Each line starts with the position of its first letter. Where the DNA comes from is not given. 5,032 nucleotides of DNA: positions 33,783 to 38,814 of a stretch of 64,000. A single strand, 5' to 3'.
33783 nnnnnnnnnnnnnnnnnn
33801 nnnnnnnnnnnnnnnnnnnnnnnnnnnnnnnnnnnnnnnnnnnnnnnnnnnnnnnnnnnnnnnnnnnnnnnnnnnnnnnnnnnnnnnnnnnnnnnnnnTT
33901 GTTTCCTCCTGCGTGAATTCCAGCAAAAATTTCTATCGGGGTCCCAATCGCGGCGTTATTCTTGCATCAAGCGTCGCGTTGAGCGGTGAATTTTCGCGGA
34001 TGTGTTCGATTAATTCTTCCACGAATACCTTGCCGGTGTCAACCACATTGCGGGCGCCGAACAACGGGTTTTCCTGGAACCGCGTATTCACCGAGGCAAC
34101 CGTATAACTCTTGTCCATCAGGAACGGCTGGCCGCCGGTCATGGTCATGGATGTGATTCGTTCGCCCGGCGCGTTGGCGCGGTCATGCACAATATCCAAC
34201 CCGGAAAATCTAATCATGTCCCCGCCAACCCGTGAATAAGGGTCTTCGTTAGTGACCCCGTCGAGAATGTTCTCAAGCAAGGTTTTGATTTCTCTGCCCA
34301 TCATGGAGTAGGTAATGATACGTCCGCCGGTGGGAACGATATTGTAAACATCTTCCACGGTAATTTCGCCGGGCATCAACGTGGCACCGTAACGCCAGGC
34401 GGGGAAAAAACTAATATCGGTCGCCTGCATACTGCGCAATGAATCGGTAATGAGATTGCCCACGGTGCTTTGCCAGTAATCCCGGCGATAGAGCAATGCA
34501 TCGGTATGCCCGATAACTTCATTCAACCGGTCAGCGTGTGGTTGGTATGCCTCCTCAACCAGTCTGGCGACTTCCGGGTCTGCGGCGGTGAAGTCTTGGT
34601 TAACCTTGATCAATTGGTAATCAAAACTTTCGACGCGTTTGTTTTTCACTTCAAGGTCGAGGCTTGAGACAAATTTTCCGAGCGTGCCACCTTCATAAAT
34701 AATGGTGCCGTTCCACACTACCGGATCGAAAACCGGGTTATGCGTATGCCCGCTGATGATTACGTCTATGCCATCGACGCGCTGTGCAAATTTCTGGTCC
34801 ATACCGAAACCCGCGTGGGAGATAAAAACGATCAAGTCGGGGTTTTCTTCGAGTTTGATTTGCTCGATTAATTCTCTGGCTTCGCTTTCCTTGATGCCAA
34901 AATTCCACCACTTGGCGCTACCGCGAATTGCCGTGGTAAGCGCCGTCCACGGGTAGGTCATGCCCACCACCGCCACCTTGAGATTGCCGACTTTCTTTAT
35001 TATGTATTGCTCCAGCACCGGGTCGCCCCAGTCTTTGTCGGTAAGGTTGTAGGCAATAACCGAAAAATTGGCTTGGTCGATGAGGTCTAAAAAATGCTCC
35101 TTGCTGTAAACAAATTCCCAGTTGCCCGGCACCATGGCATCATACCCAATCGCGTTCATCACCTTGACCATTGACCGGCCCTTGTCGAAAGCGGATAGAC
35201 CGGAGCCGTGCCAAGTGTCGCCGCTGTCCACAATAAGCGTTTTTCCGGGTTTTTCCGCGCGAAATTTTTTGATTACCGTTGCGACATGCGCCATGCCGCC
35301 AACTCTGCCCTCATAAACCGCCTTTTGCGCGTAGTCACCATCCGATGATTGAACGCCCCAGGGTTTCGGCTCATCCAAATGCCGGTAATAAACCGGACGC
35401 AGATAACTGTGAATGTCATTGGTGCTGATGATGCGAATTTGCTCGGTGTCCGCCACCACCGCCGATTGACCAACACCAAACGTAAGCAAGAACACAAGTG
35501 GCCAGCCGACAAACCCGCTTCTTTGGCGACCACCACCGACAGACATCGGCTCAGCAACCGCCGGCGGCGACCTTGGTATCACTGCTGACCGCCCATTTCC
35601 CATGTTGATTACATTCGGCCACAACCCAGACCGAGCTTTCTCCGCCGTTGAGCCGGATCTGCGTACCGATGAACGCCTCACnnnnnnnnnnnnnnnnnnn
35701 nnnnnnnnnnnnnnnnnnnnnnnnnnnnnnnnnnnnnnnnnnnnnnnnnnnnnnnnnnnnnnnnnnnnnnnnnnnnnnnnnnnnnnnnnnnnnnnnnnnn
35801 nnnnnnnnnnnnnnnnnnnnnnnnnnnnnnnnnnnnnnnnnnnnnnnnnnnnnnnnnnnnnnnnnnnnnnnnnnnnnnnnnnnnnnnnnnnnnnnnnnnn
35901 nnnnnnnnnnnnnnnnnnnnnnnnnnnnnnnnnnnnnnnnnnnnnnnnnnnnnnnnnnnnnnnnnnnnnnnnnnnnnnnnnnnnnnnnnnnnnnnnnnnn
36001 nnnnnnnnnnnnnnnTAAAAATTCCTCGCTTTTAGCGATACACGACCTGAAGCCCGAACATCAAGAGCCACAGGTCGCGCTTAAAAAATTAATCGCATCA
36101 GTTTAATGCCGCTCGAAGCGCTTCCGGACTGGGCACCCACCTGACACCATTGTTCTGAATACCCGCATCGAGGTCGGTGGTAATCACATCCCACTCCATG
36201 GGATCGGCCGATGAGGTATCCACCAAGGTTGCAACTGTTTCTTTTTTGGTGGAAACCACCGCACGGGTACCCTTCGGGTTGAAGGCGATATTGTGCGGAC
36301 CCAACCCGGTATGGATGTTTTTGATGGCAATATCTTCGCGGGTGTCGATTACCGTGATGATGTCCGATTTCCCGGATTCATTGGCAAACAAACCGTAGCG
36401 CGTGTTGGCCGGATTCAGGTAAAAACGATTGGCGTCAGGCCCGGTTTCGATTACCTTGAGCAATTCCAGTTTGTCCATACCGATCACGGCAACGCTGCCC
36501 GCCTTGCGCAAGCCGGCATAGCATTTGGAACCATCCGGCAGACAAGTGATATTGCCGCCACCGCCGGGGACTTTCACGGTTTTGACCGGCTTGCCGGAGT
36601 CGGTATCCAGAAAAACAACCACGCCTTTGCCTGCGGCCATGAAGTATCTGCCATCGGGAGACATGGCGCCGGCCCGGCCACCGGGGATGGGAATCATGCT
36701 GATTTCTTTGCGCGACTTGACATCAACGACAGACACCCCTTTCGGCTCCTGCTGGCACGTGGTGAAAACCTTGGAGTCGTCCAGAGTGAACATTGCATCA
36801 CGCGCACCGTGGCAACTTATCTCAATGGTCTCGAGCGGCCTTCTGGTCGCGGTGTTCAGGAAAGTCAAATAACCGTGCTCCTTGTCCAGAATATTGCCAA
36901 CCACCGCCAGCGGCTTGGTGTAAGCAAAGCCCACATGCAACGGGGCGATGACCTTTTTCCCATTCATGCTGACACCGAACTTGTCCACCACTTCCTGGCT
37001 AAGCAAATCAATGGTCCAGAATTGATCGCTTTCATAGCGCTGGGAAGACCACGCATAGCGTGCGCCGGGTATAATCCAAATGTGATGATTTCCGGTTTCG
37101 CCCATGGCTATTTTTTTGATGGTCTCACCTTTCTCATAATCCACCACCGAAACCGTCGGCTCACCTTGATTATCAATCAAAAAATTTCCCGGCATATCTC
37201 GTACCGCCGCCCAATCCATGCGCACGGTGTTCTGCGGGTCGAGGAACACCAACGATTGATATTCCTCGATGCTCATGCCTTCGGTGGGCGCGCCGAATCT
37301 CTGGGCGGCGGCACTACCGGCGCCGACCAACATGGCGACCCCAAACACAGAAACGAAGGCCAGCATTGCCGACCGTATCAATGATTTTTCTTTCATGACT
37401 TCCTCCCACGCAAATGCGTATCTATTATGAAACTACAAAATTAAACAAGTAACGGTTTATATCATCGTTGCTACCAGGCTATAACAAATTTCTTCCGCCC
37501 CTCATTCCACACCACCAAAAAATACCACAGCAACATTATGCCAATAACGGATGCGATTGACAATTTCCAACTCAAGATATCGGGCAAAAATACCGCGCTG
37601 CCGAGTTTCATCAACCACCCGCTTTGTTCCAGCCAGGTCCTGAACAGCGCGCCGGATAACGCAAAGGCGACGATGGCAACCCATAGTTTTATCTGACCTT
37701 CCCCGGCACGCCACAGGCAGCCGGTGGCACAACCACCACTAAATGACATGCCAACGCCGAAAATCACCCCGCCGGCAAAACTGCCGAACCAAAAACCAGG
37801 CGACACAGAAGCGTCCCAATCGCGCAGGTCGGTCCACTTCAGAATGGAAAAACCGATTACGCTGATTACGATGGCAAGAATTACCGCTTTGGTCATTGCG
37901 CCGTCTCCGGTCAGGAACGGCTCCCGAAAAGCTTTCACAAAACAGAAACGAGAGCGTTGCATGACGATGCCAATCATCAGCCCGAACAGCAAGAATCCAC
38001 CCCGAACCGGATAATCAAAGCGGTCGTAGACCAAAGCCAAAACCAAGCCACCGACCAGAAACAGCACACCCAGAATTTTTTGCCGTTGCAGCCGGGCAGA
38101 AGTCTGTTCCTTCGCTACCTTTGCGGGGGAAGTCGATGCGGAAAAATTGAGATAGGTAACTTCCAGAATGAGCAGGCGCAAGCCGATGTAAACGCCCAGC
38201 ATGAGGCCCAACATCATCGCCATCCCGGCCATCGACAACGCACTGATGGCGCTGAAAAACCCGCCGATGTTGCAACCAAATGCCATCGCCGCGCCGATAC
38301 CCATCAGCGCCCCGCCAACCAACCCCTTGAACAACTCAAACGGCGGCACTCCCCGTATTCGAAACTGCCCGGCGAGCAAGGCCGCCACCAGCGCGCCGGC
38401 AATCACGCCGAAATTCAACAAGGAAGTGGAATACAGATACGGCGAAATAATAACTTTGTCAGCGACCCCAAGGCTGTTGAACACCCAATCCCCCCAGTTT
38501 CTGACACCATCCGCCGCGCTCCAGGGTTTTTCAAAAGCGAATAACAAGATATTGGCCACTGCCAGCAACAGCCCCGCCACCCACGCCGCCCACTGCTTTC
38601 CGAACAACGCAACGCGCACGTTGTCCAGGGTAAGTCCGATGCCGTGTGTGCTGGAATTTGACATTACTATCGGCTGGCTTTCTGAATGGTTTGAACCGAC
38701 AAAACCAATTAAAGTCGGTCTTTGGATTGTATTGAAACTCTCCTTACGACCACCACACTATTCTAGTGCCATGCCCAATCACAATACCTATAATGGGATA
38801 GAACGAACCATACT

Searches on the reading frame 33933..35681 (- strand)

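Call 79: search_protein_families(library=pfam, proteins=[window:33933-35681:-], max_evalue=0.00001)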
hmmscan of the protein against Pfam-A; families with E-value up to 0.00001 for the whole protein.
window:33933-35681:- (582 aa): 2 families
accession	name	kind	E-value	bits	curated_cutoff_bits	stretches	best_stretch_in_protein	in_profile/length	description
PF02872.23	5_nucleotid_C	-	5.7e-24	85.4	23.6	1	389-536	1-148/158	5'-nucleotidase, C-terminal domain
PF00149.33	Metallophos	-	1.2e-08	36.1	21.5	1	82-316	1-191/191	Calcineurin-like phosphoesterase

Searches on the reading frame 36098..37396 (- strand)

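Call 79: search_protein_families(library=pfam, proteins=[window:36098-37396:-], max_evalue=0.00001)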
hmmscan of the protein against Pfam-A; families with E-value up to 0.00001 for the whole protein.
window:36098-37396:- (432 aa): 1 family
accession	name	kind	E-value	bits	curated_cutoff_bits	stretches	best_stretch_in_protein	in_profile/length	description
PF25174.1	Beta-prop_THOC3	-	3.4e-08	33.3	305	0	345-398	69-121/272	THOC3 beta-propeller domain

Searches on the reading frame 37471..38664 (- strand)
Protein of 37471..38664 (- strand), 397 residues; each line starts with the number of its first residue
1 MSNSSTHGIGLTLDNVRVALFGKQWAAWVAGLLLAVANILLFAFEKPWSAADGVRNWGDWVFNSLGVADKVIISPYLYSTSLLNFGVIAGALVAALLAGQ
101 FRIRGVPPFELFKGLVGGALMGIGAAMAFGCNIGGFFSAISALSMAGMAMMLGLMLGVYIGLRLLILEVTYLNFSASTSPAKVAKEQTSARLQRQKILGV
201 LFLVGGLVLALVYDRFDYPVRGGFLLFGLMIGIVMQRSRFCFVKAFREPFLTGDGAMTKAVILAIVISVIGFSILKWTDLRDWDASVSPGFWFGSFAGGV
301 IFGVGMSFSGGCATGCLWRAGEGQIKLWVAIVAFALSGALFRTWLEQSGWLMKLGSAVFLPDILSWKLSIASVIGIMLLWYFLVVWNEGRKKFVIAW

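Call 10: search_protein_families(library=pfam, proteins=[window:37471-38664:-], max_evalue=0.001)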
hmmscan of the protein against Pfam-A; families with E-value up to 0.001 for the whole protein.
window:37471-38664:- (397 aa): 1 family
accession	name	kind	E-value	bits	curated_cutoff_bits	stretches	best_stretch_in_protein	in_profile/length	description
PF04143.19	Sulf_transp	-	9.5e-55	186.8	27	2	19-160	171-310/310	Sulphur transport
